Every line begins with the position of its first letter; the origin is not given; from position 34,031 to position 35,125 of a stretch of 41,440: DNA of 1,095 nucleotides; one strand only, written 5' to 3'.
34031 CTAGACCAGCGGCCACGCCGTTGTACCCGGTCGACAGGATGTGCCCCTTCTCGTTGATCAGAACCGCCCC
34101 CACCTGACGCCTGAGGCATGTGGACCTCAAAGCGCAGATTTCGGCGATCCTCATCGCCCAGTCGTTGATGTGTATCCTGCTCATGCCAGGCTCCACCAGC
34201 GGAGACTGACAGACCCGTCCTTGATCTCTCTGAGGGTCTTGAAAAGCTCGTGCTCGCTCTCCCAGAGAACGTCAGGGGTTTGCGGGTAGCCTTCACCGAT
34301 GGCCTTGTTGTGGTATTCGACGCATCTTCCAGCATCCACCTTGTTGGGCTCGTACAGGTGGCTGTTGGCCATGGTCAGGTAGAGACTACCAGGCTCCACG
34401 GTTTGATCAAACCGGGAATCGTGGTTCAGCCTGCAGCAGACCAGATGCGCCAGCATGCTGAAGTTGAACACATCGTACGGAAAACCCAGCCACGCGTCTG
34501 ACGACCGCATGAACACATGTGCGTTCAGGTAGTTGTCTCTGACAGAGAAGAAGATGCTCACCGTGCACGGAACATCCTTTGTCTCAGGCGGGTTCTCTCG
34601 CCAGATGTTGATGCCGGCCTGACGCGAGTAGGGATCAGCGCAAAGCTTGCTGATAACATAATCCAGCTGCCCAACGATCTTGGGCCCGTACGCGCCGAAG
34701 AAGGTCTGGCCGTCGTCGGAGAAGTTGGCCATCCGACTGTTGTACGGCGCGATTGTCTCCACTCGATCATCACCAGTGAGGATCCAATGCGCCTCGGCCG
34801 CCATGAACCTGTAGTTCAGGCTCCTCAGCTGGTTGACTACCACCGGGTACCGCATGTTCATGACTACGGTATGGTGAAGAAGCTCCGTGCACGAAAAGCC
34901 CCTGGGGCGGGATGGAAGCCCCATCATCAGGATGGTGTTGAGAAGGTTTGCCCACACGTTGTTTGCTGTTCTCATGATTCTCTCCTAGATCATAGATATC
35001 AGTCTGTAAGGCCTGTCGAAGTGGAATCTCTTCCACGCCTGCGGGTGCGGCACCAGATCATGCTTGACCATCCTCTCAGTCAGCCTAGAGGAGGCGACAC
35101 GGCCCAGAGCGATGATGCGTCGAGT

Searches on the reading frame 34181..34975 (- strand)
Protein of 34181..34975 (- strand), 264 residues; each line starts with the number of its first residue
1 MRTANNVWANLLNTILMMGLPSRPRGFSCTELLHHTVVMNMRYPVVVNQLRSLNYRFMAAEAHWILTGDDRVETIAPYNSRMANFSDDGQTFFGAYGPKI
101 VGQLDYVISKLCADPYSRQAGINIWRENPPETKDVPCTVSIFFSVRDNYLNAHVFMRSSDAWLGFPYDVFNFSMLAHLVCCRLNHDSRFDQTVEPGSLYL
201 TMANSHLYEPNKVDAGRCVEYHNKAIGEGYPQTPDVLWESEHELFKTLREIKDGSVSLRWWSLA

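Call 3: search_protein_families(library=pfam, proteins=[window:34181-34975:-], max_evalue=1)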
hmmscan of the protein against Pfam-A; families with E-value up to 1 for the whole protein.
window:34181-34975:- (264 aa): 1 family
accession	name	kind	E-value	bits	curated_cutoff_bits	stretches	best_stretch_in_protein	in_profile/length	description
PF00303.24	Thymidylat_synt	-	4.2e-19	69.2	24.3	1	8-210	3-213/266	Thymidylate synthase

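Call 4: search_protein_families(library=phrogs, proteins=[window:34181-34975:-], max_evalue=0.01)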
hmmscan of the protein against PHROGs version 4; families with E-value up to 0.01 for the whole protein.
window:34181-34975:- (264 aa): 4 families
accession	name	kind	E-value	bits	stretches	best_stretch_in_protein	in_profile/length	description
phrog_5131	-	DNA, RNA and nucleotide metabolism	2.9e-37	129.7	1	3-212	8-221/357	thymidylate synthase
phrog_160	-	DNA, RNA and nucleotide metabolism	6.4e-36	124.9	1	5-210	33-255/335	thymidylate synthase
phrog_3676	-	DNA, RNA and nucleotide metabolism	6.5e-29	102.2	1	36-212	46-231/351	thymidylate synthase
phrog_5682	-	DNA, RNA and nucleotide metabolism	3.9e-12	46.9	1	104-211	53-154/209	thymidylate synthase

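Call 45: search_dna_similar(query=window:34181-34975:-, collection=phages, mode=protein, max_rows=40, rows=best)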
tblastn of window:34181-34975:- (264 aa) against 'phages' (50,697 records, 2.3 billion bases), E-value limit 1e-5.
Records with a match: 1782; places in all: 1986; records where one place covers at least 80% of the query: 216.
Best place of each record, by identity: <60% 1782.
By first word of the organism name: Escherichia 452; Klebsiella 204; Salmonella 178; Microbacterium 97; Pseudomonas 89; Shigella 73; Vibrio 68; Enterococcus 59; Bacillus 56; Enterobacter 37; and 69 more.
By host as written in the record: - 225; Escherichia coli 177; Microbacterium foliorum NRRL B-24224 55; Klebsiella pneumoniae 54; Escherichia coli O157:H7 33; Microbacterium foliorum NRRL B-24224 SEA 32; Pseudomonas aeruginosa 31; Salmonella enterica 29; and 463 more.
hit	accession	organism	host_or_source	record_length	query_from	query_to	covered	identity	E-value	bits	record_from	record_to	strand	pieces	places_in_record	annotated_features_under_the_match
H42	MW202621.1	Caudoviricetes sp.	Manatee Spring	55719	1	261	99%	59.2%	5e-95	310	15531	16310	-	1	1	pyrimidine hmase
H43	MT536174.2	Stenotrophomonas phage vB_SmaS-AXL_3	Stenotrophomonas maltophilia D1585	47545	4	262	98%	51.7%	8e-85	281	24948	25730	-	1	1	thymidylate synthase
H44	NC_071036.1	Stenotrophomonas phage vB_SmaS-AXL_3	Stenotrophomonas maltophilia D1585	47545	4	262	98%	51.7%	8e-85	281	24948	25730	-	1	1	thymidylate synthase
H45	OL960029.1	Pseudoxanthomonas phage PW916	Pseudoxanthomonas kaohsiungensis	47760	4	262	98%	51.5%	3e-86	285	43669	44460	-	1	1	deoxyuridylate hydroxymethyltransferase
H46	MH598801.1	Pelagibacter phage HTVC200P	Candidatus Pelagibacter sp. FZCC0015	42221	7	254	94%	45.1%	6e-59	207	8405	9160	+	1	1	thymidylate synthase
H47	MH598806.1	Pelagibacter phage HTVC119P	Candidatus Pelagibacter sp. HTCC7211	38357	7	240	89%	45.3%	1e-57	203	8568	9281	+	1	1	thymidylate synthase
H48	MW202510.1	Caudoviricetes sp.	Manatee Spring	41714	4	225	84%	42.8%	5e-52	187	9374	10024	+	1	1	pyrimidine hmase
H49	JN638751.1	Bacillus phage G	Bacillus megaterium str. ATCC 43725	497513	8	209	77%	35.5%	2e-31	128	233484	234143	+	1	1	319: gp319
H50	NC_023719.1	Bacillus phage G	Bacillus megaterium str. ATCC 43725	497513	8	209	77%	35.5%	2e-31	128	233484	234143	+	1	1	319: thymidylate synthase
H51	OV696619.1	Glutamicibacter phage Montesquieu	French washed-rind cheese surface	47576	3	209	78%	34.6%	1e-24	108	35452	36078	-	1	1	Thymidylate synthase/pyrimidine hydroxymethylase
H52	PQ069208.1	Bacillus phage S4-1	Bacillus sp. S4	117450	3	253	95%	27.9%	7e-14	77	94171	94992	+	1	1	record has no annotation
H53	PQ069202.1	Bacillus phage C30-1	Bacillus sp. C30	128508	3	253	95%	27.9%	7e-14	77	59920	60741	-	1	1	record has no annotation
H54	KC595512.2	Bacillus phage JL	Bacillus cereus BGSC 6E1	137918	3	253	95%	27.9%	2e-11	69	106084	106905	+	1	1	thymidylate synthase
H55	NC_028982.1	Bacillus phage JL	Bacillus cereus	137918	3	253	95%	27.9%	2e-11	69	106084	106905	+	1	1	thymidylate synthase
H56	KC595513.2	Bacillus phage Shanette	Bacillus cereus BGSC 6E1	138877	3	253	95%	27.9%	2e-11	69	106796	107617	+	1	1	hypothetical protein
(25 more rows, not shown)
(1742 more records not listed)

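Call 46: search_solved_structures(query=window:34181-34975:-, max_evalue=0.001, show_alignments=4)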
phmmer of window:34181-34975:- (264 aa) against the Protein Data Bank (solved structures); distinct sequences matched with E-value up to 0.001: 120 (the best 60 are shown).
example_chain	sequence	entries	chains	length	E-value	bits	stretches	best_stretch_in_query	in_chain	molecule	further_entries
5b6d_A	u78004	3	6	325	2.9e-16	62.6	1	50-180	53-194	CMP 5-hydroxymethylase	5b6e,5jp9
5jnh_A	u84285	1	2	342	3.2e-16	62.4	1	50-180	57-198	CMP 5-hydroxymethylase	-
4dq1_A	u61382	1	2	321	4.8e-11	45.4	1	102-208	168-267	Thymidylate synthase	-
1njc_A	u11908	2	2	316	4.9e-11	45.4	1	100-199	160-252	THYMIDYLATE SYNTHASE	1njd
7ta9_A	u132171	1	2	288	1e-10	44.4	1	79-180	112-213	Thymidylate synthase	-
1tsx_A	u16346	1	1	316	1.8e-10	43.6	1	100-201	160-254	THYMIDYLATE SYNTHASE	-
1tda_A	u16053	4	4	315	2.4e-10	43.1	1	100-201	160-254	THYMIDYLATE SYNTHASE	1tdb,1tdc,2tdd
1lca_A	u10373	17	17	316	2.4e-10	43.1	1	100-201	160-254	THYMIDYLATE SYNTHASE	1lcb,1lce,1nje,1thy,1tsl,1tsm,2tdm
1tsy_A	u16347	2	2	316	2.4e-10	43.1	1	100-201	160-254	THYMIDYLATE SYNTHASE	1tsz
1bp0_A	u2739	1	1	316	2.5e-10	43.1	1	100-201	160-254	PROTEIN (THYMIDYLATE SYNTHASE)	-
1vzb_A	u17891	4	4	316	3.1e-10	42.8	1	100-201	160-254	THYMIDYLATE SYNTHASE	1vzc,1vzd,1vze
1vza_A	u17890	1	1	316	3.1e-10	42.8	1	100-201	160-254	THYMIDYLATE SYNTHASE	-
1jmi_A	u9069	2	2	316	3.4e-10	42.7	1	100-201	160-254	THYMIDYLATE SYNTHASE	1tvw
1tsv_A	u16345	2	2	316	4.6e-10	42.2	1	100-201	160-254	THYMIDYLATE SYNTHASE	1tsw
1jmg_A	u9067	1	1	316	4.6e-10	42.2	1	100-199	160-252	THYMIDYLATE SYNTHASE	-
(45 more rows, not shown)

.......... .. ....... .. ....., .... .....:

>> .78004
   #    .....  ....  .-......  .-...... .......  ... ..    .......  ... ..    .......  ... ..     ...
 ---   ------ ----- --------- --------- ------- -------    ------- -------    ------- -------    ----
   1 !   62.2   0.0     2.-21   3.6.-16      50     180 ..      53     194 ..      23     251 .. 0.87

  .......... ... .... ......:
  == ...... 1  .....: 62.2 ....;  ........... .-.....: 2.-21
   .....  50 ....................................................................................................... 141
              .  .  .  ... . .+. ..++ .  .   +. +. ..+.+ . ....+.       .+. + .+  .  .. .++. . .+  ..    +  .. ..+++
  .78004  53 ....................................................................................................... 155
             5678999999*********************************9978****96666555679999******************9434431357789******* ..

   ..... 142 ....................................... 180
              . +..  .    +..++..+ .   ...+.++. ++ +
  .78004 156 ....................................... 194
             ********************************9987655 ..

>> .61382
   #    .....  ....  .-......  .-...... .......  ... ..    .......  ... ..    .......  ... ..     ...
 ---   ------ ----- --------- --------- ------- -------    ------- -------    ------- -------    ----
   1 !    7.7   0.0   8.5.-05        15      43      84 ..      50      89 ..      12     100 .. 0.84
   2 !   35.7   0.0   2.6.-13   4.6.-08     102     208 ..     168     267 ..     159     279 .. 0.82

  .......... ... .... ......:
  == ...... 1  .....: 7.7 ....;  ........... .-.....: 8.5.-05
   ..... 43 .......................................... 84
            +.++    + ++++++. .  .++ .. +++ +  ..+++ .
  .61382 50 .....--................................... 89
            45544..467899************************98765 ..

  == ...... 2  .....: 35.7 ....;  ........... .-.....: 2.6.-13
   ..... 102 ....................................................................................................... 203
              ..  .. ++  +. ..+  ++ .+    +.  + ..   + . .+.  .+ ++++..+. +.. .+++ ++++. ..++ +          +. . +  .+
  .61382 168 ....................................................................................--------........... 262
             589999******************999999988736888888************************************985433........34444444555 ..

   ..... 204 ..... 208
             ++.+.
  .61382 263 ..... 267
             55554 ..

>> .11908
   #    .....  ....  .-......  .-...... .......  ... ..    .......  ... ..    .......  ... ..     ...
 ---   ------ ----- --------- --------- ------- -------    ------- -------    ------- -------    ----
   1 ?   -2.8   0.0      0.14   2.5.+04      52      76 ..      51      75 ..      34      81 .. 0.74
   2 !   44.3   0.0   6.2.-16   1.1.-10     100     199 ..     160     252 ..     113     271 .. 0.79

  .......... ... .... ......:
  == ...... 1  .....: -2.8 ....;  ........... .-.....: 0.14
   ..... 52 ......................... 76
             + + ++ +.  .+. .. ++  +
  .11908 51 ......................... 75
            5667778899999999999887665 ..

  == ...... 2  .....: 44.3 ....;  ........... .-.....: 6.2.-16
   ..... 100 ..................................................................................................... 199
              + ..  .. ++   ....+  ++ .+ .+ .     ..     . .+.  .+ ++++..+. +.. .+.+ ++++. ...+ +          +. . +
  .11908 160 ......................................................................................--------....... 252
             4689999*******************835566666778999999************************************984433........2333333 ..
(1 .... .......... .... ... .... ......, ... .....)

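Call 58: search_protein_families(library=ncbifam, proteins=[window:34181-34975:-], max_evalue=0.01)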
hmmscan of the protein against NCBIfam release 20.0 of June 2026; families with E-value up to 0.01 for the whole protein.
window:34181-34975:- (264 aa): 6 families
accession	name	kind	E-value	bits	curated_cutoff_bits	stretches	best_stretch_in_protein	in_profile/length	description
TIGR03283.1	thy_syn_methano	equivalog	4.6e-14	52.4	174.55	1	6-211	10-197/201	thymidylate synthase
NF002496.0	PRK01827.1-2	equivalog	3.4e-13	49.4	325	1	99-209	161-264/318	thymidylate synthase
NF002497.0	PRK01827.1-3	equivalog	5.3e-12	45.6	327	1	50-209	47-210/264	thymidylate synthase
TIGR03284.1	thym_sym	equivalog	1e-11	44.6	108.35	1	99-209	139-242/296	thymidylate synthase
NF002499.0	PRK01827.1-5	equivalog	1.6e-10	40.7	405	1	10-184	6-193/264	thymidylate synthase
NF002495.0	PRK01827.1-1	equivalog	5.5e-10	39.2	327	1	90-214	103-226/279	thymidylate synthase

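Call 61: get_annotated_region(hit=H50, flank=6000)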
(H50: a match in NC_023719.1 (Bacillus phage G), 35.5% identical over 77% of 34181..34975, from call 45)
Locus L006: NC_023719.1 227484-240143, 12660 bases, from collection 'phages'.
description: Bacillus phage G, complete genome.
organism: Bacillus phage G (NCBI taxid 2884420)
taxonomy: Viruses; Duplodnaviria; Heunggongvirae; Uroviricota; Caudoviricetes; Donellivirus; Donellivirus gee
host: Bacillus megaterium str. ATCC 43725; source: soil; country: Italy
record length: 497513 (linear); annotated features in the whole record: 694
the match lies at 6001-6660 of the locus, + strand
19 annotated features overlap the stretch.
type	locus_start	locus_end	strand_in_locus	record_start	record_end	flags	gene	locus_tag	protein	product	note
CDS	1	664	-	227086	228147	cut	311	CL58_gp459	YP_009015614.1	gp311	-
CDS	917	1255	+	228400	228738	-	312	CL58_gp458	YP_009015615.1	gp312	-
CDS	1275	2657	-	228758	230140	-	313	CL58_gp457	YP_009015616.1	alpha-glucosyltransferase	alpha glucosyl transferase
CDS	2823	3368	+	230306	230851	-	314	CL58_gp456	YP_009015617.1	gp314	-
CDS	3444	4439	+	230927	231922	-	315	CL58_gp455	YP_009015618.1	thymidylate kinase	-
CDS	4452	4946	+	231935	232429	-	316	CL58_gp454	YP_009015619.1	gp316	-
CDS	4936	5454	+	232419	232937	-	317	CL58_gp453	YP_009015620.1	gp317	putative CMP/dCMP deaminase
CDS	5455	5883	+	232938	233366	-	318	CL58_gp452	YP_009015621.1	gp318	-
CDS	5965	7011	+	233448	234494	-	319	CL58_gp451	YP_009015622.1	thymidylate synthase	-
CDS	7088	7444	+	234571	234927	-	320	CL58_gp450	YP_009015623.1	gp320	-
CDS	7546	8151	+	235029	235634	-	321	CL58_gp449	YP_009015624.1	gp321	putative YLbO-like spore coat regulator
CDS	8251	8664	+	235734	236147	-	322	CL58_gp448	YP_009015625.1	gp322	-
CDS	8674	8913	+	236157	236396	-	323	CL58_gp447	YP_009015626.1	gp323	-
CDS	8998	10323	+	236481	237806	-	324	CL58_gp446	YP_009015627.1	gp324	-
CDS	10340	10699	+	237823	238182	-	325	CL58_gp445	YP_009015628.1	peptidyl-tRNA hydrolase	-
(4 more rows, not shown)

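Call 74: search_protein_families(library=phrogs, proteins=[L006:3444-4439:+], max_evalue=0.001)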
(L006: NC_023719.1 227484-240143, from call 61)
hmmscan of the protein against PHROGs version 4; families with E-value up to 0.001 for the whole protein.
L006:3444-4439:+ (331 aa): 3 families
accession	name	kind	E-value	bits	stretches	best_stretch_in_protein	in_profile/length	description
phrog_761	-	other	3.1e-67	228.8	1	1-331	19-362/362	thymidylate kinase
phrog_1815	-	other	3e-08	35.2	0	6-31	8-35/197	guanylate kinase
phrog_4335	-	unknown function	2.9e-06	27.7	1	173-281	252-359/421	-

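Call 75: search_dna_similar(query=L006:3444-4436:+, collection=phages, mode=protein, max_rows=40, rows=spread, max_evalue=0.00001)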
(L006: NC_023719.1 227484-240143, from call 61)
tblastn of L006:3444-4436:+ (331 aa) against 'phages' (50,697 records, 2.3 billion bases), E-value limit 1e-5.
Records with a match: 28; places in all: 28; records where one place covers at least 80% of the query: 2.
Best place of each record, by identity: >=99% 2; <60% 26.
By first word of the organism name: Bacillus 26; Geobacillus 2.
By host as written in the record: Bacillus subtilis BEST7003 9; Bacillus subtilis 5; Bacillus subtilis subsp. subtilis str. 168 5; - 3; Bacillus subtilis Delta6 3; Bacillus megaterium str. ATCC 43725 2; Bacillus subtilis str. 168 1.
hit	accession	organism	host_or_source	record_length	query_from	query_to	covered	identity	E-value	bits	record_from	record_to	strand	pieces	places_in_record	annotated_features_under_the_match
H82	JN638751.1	Bacillus phage G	Bacillus megaterium str. ATCC 43725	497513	1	331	100%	100.0%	0e+0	681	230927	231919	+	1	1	315: gp315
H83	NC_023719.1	Bacillus phage G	Bacillus megaterium str. ATCC 43725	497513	1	331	100%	100.0%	0e+0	681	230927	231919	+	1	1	315: thymidylate kinase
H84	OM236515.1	Bacillus phage SPR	Bacillus subtilis BEST7003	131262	1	164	50%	30.5%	8e-13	75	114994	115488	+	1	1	hypothetical protein (x2)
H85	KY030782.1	Bacillus phage phi3T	Bacillus subtilis str. 168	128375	1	160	48%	31.3%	2e-12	74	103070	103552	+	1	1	thymidylate kinase | hypothetical protein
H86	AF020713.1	Bacillus phage SPBc2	-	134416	1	160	48%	31.3%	2e-12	74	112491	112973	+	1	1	yorR: hypothetical protein | yorQ: hypothetical protein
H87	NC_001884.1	Bacillus phage SPBc2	Bacillus subtilis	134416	1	160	48%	31.3%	2e-12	74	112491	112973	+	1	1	yorR: thymidylate kinase | yorQ: hypothetical protein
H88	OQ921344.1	Bacillus phage SPbetaL4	Bacillus subtilis BEST7003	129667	1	164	50%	29.9%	2e-11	71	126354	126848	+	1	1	hypothetical protein (x2)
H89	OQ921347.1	Bacillus phage SPbetaL7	Bacillus subtilis BEST7003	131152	1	164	50%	29.9%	2e-11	71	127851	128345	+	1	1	hypothetical protein (x2)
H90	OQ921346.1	Bacillus phage SPbetaL6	Bacillus subtilis BEST7003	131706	1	164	50%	29.9%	2e-11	71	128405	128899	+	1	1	hypothetical protein (x2)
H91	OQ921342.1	Bacillus phage SPbetaL2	Bacillus subtilis BEST7003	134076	1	160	48%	30.7%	1e-11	72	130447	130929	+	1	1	hypothetical protein (x2)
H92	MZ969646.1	Bacillus phage BUCT082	Bacillus subtilis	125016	1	164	50%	29.3%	9e-12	72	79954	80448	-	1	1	deoxynucleoside kinase | hypothetical protein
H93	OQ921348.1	Bacillus phage SPbetaL8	Bacillus subtilis BEST7003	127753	1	164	50%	29.3%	1e-11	71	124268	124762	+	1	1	hypothetical protein (x2)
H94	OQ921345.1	Bacillus phage SPbetaL5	Bacillus subtilis BEST7003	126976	1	160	48%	30.1%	3e-11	71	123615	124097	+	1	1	hypothetical protein (x2)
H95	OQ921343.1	Bacillus phage SPbetaL3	Bacillus subtilis BEST7003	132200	1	160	48%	30.1%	3e-11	71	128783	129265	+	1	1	hypothetical protein (x2)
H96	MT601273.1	Bacillus phage vB_BsuS-Goe12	Bacillus subtilis Delta6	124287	1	164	50%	28.7%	9e-12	72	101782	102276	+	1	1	yorR: putative protein YorR | hypothetical: hypothetical protein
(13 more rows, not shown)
